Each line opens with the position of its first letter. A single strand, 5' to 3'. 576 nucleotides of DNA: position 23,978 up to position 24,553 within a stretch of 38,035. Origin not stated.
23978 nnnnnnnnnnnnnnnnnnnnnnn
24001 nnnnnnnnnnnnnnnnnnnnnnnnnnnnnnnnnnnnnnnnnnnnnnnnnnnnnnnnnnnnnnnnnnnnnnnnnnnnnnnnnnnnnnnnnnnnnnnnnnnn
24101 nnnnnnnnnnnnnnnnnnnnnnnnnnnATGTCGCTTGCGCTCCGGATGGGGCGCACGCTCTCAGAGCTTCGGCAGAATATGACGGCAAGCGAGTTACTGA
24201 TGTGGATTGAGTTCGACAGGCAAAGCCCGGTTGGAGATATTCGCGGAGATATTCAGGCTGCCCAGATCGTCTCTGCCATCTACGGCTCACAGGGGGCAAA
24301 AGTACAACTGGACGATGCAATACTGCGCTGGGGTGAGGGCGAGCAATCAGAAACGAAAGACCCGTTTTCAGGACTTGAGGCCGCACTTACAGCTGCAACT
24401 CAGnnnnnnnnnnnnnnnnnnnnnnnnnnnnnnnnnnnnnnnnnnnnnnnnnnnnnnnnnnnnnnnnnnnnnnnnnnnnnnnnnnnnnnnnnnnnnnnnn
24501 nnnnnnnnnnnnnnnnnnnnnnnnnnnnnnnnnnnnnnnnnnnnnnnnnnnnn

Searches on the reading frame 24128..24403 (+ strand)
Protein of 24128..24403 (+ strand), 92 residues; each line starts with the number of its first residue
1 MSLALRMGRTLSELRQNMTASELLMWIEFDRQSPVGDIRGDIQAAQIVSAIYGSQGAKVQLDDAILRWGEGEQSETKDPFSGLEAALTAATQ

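Call 6: search_protein_families(library=pfam, proteins=[window:24128-24403:+], max_evalue=0.1)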
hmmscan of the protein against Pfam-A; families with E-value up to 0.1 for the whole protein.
window:24128-24403:+ (92 aa): 1 family
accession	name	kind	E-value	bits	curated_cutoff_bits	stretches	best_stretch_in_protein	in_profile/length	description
PF06223.18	Phage_tail_T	-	4.8e-20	72.2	25.9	1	19-90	1-72/73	Minor tail protein T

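Call 7: search_protein_families(library=phrogs, proteins=[window:24128-24403:+], max_evalue=0.01)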
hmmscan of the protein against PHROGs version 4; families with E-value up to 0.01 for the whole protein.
window:24128-24403:+ (92 aa): 2 families
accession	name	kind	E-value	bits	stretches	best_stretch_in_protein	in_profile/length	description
phrog_14766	-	tail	3.1e-49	168.5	1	1-92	133-224/224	tail protein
phrog_337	-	tail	1.8e-35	122.8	1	1-91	8-101/118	tail protein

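Call 8: search_protein_families(library=ncbifam, proteins=[window:24128-24403:+], max_evalue=0.1)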
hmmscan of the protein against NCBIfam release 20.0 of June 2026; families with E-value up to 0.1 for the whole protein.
window:24128-24403:+ (92 aa): 0 families

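Call 94: find_related_loci(query=window:24128-24403:+, collection=viral_contigs, flank=2500)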
Query window:24128-24403:+ (92 aa) in viral_contigs; peptide patterns used: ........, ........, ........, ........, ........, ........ (x = any residue, [..] = any of these).
350 stretches matched a pattern; 343 encode a relative of the query (tblastn E <= 1e-3); the best 80 are kept; 80 distinct loci.
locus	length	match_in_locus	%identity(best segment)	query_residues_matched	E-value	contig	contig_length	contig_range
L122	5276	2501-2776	93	1-92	4e-54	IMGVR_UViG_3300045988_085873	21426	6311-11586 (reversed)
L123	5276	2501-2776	92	1-92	1e-53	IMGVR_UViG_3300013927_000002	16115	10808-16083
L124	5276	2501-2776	93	1-92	3e-53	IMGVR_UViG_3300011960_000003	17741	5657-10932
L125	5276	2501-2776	93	1-92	3e-53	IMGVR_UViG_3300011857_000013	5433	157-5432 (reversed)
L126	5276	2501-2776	93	1-92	3e-53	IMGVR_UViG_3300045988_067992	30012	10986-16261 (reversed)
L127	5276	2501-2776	93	1-92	3e-53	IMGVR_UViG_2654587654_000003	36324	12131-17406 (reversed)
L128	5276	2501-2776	93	1-92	3e-53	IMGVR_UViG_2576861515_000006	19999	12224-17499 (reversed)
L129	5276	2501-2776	93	1-92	3e-53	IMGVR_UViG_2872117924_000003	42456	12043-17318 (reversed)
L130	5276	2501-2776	92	1-92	3e-53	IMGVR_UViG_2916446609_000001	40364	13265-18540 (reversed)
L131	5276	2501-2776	92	1-92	3e-53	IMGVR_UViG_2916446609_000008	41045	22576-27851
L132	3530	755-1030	93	1-92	2e-53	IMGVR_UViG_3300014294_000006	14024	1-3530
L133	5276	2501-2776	93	1-92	3e-53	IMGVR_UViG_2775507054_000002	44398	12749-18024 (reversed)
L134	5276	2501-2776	93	1-92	3e-53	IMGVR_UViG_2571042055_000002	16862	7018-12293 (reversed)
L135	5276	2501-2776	93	1-92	3e-53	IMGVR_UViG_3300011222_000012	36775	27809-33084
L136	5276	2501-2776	92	1-92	6e-53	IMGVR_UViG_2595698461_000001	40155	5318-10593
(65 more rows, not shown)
